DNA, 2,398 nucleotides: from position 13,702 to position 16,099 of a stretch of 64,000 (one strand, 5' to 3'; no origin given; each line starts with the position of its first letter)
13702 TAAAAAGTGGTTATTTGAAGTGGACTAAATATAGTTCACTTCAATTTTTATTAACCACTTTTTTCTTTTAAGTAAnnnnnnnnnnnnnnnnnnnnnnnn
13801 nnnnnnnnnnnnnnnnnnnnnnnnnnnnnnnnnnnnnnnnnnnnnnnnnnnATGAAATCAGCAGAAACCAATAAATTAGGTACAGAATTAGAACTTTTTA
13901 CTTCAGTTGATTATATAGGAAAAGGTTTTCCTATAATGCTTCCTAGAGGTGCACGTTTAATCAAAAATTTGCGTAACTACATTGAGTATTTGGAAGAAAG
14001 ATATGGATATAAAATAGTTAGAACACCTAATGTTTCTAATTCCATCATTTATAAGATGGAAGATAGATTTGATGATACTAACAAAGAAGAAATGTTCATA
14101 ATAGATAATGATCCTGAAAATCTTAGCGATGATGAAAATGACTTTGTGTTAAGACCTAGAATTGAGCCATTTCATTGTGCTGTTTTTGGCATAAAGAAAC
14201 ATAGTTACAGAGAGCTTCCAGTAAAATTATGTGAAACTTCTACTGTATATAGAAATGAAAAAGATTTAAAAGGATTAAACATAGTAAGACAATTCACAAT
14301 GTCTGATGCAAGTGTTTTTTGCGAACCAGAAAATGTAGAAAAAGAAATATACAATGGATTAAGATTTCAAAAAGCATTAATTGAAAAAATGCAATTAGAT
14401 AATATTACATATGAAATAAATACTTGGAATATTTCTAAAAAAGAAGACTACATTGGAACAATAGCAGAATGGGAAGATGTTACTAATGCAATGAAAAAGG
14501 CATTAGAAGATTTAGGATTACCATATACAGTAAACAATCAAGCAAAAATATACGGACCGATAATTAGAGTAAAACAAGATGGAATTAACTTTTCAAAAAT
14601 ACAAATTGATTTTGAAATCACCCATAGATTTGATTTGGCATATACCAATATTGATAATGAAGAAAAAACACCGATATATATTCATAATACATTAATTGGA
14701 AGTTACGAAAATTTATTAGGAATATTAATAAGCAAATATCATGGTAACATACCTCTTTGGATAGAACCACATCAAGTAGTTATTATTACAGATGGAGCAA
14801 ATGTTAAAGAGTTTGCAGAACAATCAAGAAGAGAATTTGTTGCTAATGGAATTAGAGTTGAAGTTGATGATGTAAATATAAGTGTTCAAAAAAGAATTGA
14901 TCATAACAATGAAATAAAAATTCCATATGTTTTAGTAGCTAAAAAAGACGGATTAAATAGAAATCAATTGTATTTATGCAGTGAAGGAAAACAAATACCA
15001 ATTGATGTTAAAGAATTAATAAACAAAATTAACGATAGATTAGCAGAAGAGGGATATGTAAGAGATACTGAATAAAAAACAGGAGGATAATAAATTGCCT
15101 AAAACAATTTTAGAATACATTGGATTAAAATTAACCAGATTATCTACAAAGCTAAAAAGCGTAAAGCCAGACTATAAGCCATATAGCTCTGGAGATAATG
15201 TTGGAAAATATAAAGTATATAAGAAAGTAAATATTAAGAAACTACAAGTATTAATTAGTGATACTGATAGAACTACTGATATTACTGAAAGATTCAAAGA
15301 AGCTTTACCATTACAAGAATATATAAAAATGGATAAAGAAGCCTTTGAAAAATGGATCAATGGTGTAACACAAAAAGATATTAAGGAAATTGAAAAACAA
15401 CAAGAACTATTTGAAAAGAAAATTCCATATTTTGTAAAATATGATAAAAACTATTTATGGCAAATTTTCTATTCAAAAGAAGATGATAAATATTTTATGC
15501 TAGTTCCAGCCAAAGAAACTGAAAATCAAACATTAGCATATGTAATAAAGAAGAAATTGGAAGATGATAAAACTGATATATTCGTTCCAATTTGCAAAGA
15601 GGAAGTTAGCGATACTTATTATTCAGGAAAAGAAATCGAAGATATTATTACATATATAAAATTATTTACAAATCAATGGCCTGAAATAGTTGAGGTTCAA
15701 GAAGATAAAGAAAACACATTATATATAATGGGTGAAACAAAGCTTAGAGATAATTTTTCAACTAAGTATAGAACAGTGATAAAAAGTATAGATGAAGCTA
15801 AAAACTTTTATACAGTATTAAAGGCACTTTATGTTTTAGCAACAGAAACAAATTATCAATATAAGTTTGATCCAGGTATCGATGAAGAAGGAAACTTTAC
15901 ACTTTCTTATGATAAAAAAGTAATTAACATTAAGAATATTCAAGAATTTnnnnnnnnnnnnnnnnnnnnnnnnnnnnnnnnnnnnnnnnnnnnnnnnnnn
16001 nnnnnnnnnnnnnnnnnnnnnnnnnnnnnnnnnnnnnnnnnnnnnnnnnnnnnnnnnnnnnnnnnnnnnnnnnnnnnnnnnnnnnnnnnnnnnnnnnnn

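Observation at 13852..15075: Truncated ThrRS paralog lacking the editing/TGS domains and two of three zinc ligands, with no T-box leader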

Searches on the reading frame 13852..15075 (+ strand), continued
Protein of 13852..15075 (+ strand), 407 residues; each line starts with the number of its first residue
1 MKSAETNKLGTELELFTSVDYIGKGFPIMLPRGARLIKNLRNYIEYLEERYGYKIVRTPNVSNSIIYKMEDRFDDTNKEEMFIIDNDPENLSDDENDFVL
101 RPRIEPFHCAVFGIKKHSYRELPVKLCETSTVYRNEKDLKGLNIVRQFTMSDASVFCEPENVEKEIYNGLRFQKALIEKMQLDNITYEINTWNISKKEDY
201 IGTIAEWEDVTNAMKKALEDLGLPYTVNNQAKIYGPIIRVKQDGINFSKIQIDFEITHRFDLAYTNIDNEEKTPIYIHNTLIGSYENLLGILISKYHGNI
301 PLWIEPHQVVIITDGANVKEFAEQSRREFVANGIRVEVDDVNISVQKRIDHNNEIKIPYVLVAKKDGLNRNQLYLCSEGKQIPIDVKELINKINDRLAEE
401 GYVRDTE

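Call 21: find_related_loci(query=A1, collection=genome_contigs, flank=10000)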
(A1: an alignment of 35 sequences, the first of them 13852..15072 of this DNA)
Query A1 (407 aa) in genome_contigs; peptide patterns used: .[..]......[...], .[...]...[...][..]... (x = any residue, [..] = any of these).
55 stretches matched a pattern; 39 encode a relative of the query (tblastn E <= 1e-3); 38 distinct loci.
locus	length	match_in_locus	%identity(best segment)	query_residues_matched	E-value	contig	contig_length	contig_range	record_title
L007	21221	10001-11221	91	1-407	0e+0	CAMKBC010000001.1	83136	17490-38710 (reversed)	MAG: uncultured Clostridia bacterium isolate SRR12081293_bin.38_metaWRAP_v1.3_MAG genome assembly, contig: ERZ12289773.2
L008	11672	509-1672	50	1-393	8e-130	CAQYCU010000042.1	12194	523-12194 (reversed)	MAG TPA_asm: uncultured Clostridia bacterium isolate MGBC129337 genome assembly, contig: MGBC129337.42, whole genome sho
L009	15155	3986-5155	51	1-395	5e-130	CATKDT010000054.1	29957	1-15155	MAG: uncultured Clostridia bacterium isolate iMGMC-981_1678881706 genome assembly, contig: MegahitA5_13567, whole genome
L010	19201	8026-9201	49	1-391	4e-128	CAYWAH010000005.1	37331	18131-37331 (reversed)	MAG TPA_asm: uncultured Clostridium sp. isolate binchicken_co353_200 genome assembly, contig: NODE_1722_length_37331_cov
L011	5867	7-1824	50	1-399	4e-128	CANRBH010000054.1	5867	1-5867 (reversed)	MAG: uncultured Clostridia bacterium isolate Lapin-030__bin100 genome assembly, contig: Lapin-030__NODE_16869_length_586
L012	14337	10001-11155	52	1-395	4e-125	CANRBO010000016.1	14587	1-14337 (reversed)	MAG: uncultured Clostridia bacterium isolate Lapin-028__bin4 genome assembly, contig: Lapin-028__NODE_4638_length_14587_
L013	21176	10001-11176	49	1-393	4e-125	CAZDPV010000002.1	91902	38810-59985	MAG TPA_asm: uncultured Clostridium sp. isolate SRP286056_co2_336 genome assembly, contig: NODE_235_length_91902_cov_27.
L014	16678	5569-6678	50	1-373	5e-124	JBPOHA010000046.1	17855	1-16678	MAG: Bacillota bacterium isolate MAG_59 c_000000077864, whole genome shotgun sequence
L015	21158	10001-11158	46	7-397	6e-123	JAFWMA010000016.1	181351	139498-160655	MAG: Clostridia bacterium isolate RGIG5862 Sheep_Jejunum-2__c1003, whole genome shotgun sequence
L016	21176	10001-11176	48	1-393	3e-121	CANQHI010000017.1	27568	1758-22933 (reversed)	MAG: uncultured Clostridia bacterium isolate Lapin-028__bin79 genome assembly, contig: Lapin-028__NODE_1841_length_27568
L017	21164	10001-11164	45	2-395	5e-119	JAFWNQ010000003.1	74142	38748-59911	MAG: Clostridia bacterium isolate RGIG5904 Sheep_Jejunum.Co__c65947, whole genome shotgun sequence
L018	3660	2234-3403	50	1-395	1e-121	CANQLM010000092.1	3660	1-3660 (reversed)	MAG: uncultured Clostridia bacterium isolate Lapin-015__bin57 genome assembly, contig: Lapin-015__NODE_29567_length_3660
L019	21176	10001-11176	47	1-393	2e-116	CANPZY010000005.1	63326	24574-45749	MAG: uncultured Clostridia bacterium isolate Lapin-005__bin108 genome assembly, contig: Lapin-005__NODE_523_length_63326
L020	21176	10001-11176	47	1-398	8e-116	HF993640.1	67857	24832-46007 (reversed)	Clostridium sp. CAG:793 genomic scaffold, scf48, whole genome shotgun sequence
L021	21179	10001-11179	49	1-394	2e-121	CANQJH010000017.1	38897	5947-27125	MAG: uncultured Clostridia bacterium isolate Lapin-032__bin117 genome assembly, contig: Lapin-032__NODE_1716_length_3889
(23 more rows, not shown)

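Call 28: search_protein_families(library=padloc, proteins=[window:13852-15072:+], max_evalue=0.1)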
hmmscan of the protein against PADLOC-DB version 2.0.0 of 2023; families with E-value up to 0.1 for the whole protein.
window:13852-15072:+ (407 aa): 1 family
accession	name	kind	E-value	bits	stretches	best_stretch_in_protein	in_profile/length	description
PDLC00263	LmuB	-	0.025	12.5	1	118-203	54-136/204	AAA ATPase domain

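Call 42: search_protein_families(library=phrogs, proteins=[window:13852-15072:+], max_evalue=0.01)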
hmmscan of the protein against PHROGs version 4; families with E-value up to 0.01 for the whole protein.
window:13852-15072:+ (407 aa): 2 families
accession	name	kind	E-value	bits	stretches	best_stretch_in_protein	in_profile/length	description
phrog_18916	-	unknown function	8.5e-68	230.2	1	5-397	243-633/643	-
phrog_35619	-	unknown function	2e-10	40.8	1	25-170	45-186/593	-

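Call 63: predict_structure(alignment_id=A1)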
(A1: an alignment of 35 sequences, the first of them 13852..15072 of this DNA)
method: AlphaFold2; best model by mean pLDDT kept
length: 407 residues; sequences in the alignment: 35
mean_pLDDT: 76.2   pTM: 0.75
mean pLDDT of the five models: 76.2, 75.9, 73.5, 71.0, 64.3
residues with pLDDT >= 90: 143; 70-90: 149; 50-70: 30; < 50: 85
segments of 3 or more residues with pLDDT < 50: 20-25, 59-120, 132-146
pLDDT, mean of each block of 10 residues (from residue 1): 75 75 55 89 87 66 33 38 38 35 39 40 71 44 48 85 95 90 93 71 88 97 94 89 88 80 77 87 82 89 93 92 95 93 93 94 87 89 94 92 56
secondary structure, 60 per line:
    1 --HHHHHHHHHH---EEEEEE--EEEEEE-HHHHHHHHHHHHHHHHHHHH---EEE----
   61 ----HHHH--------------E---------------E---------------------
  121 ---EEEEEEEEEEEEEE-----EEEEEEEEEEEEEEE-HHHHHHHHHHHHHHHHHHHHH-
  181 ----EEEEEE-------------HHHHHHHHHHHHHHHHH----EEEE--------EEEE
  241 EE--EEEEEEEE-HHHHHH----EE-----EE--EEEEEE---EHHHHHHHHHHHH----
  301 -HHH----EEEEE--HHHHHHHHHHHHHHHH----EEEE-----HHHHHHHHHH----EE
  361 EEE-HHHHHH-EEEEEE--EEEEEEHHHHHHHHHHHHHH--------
elements in order: H3-12 E16-21 E24-29 H31-50 E54-56 H65-68 E124-137 E143-157 H159-179 E185-190 H204-220 E225-228 E237-242 E245-252 H254-259 E275-280 H285-296 E309-313 H316-331 E336-339 H345-354 E359-363 H365-370 E372-377 E380-385 H386-399

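Call 71: fold_search(model_id=the predicted structure, library=pdb)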
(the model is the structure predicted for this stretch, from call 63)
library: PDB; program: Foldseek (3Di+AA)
matches with E <= 10: 1217; with E <= 0.001: 492
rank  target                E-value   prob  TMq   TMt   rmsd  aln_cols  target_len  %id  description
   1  7cbg_A                8.0e-31  1.00  0.75  0.76   6.3       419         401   23  Crystal structure of threonyl-tRNA synthetase (ThrRS) from Salmonella enterica in complex with an inhibitor (released 2020-10-07)
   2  6l2q_A                1.3e-30  1.00  0.75  0.76   6.3       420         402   23  Threonyl-tRNA synthetase from Salmonella enterica in complex with an inhibitor (released 2020-01-15)
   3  7wmi_A                1.6e-30  1.00  0.74  0.75   5.7       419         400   23  Threonyl-tRNA synthetase from Salmonella enterica in complex with an inhibitor (released 2022-04-27)
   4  8wia_B                5.4e-30  1.00  0.77  0.78   5.2       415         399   23  Crystal structure of E. coli ThrS catalytic domain mutant G463S (released 2024-07-24)
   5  6l2p_B                5.4e-30  1.00  0.76  0.77   5.5       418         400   23  Threonyl-tRNA synthetase from Salmonella enterica in the apo form (released 2020-01-15)
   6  1evk_A                6.0e-30  1.00  0.76  0.77   5.9       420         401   24  CRYSTAL STRUCTURE OF A TRUNCATED FORM OF THREONYL-TRNA SYNTHETASE WITH THE LIGAND THREONINE (released 2000-07-19)
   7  8wia_A                6.0e-30  1.00  0.76  0.76   6.0       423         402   24  Crystal structure of E. coli ThrS catalytic domain mutant G463S (released 2024-07-24)
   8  8wij_A                7.6e-30  1.00  0.75  0.76   5.9       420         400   24  Crystal structure of E. coli ThrS catalytic domain mutant L489M in complex with Obafluorin (released 2024-07-24)
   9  8h99_B                8.0e-30  1.00  0.76  0.77   5.4       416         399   24  Crystal structure of E. coli ThrS catalytic domain mutant (released 2023-02-08)
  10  1nyq_A                1.1e-29  1.00  0.75  0.50   6.5       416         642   30  Structure of Staphylococcus aureus threonyl-tRNA synthetase complexed with an analogue of threonyl adenylate (released 2003-10-28)
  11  4hwr_A                1.1e-29  1.00  0.76  0.77   6.0       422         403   23  Crystal structure of E. coli Threonyl-tRNA synthetase bound to a novel inhibitor (released 2013-09-18)
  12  8wig_A                1.5e-29  1.00  0.76  0.77   6.0       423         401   23  Crystal structure of E. coli ThrS catalytic domain mutant G463S/Q484A (released 2024-07-24)
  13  1nyq_B                1.9e-29  1.00  0.74  0.49   6.4       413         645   29  Structure of Staphylococcus aureus threonyl-tRNA synthetase complexed with an analogue of threonyl adenylate (released 2003-10-28)
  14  8h9c                  2.1e-29  1.00  0.76  0.77   5.3       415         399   24  Crystal structure of chemically modified E. coli ThrS catalytic domain 4 (released 2023-02-08)
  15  1qf6_A                2.4e-29  1.00  0.77  0.50   5.8       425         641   24  STRUCTURE OF E. COLI THREONYL-TRNA SYNTHETASE COMPLEXED WITH ITS COGNATE TRNA (released 1999-05-06)
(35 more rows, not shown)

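Call 89: list_cluster_members(proteins=[P0015, P0087, P0119, P0001, P0121, P0228])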
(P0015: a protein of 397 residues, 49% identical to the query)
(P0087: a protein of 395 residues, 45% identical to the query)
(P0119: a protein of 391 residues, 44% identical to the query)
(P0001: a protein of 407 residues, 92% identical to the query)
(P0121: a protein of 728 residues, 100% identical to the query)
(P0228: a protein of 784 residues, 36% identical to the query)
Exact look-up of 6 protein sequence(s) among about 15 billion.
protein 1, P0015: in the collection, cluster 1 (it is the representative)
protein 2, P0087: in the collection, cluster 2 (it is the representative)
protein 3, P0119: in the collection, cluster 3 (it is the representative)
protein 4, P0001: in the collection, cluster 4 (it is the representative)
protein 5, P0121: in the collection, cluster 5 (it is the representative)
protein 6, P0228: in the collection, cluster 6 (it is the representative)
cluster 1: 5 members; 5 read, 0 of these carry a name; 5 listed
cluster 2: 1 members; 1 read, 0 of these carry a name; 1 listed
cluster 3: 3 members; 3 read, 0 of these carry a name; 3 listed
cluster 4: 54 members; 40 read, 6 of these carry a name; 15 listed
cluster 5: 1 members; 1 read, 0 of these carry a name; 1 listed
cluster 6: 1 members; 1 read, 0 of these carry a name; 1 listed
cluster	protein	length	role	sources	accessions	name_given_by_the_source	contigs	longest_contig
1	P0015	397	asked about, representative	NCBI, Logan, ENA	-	-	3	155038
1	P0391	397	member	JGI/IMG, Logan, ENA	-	-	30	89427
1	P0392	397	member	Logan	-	-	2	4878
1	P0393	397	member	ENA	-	-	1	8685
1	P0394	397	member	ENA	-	-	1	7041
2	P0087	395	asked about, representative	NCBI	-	-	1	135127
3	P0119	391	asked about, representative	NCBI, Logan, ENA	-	-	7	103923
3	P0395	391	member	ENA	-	-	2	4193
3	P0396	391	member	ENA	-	-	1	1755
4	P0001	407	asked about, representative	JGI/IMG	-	threonyl-tRNA synthetase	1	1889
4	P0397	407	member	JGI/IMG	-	threonyl-tRNA synthetase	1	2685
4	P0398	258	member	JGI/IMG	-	threonyl-tRNA synthetase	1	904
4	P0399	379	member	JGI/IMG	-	threonyl-tRNA synthetase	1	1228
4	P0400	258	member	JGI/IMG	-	threonyl-tRNA synthetase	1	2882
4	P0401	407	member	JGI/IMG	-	threonyl-tRNA synthetase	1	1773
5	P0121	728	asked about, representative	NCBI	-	-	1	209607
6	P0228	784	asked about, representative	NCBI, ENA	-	-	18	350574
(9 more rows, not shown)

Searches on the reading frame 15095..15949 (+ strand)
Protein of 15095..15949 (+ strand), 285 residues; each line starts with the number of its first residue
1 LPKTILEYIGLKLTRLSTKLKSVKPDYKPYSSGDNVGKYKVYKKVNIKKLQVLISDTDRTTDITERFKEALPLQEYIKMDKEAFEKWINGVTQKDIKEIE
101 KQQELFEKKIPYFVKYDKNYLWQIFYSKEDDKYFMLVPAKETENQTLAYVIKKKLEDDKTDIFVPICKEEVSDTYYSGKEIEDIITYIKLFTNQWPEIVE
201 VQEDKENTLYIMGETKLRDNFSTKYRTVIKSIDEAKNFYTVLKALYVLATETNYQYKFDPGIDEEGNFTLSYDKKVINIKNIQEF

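Call 93: search_solved_structures(query=A4, max_evalue=10)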
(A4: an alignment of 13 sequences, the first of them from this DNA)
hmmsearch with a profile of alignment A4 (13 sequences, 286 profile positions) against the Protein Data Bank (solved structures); distinct sequences matched with E-value up to 10: 1.
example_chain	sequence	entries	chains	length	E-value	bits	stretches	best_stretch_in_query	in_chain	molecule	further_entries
1jw3_A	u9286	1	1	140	1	11.7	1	200-267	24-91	Conserved Hypothetical Protein MTH1598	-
